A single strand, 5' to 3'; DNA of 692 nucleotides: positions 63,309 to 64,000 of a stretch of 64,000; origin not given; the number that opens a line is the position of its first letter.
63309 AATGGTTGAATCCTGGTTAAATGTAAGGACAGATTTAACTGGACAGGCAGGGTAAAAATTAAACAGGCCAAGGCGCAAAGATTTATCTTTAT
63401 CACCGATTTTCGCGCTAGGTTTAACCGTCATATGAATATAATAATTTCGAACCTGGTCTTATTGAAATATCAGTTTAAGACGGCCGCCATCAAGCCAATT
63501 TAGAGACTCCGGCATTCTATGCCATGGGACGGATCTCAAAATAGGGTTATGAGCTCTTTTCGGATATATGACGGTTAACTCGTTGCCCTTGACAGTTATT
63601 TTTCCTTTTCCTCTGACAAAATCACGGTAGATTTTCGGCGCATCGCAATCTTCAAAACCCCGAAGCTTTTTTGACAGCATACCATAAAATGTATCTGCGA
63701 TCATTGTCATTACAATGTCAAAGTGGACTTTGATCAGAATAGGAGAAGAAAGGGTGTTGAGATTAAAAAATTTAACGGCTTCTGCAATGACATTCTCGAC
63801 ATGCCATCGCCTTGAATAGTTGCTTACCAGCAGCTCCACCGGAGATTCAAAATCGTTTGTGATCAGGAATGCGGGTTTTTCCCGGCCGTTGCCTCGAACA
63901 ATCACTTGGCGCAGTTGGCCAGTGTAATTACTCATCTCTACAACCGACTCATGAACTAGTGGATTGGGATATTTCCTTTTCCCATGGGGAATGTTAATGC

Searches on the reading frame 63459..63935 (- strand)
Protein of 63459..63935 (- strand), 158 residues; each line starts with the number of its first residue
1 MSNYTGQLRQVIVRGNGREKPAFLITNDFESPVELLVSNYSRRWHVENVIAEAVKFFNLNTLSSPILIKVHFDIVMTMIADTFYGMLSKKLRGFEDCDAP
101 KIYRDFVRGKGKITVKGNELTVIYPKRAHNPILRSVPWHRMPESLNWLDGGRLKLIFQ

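Call 40: search_protein_families(library=pfam, proteins=[window:63459-63935:-], max_evalue=0.01)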
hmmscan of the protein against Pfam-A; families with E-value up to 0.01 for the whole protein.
window:63459-63935:- (158 aa): 2 families
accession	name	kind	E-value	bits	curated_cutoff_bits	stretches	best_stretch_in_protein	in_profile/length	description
PF01609.27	DDE_Tnp_1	-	9.2e-05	22.7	23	1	18-80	139-197/200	Transposase DDE domain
PF13701.12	DDE_Tnp_1_4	-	0.0041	15.8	34.7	1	13-87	298-373/435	Transposase DDE domain group 1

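Call 79: search_protein_families(library=ncbifam, proteins=[window:63459-63935:-], max_evalue=0.001)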
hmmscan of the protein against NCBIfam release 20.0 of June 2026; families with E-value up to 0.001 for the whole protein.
window:63459-63935:- (158 aa): 1 family
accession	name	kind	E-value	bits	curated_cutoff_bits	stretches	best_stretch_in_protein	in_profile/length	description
NF033592.1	transpos_IS4_1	equivalog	5e-05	22.6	115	1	5-72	247-316/332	IS4 family transposase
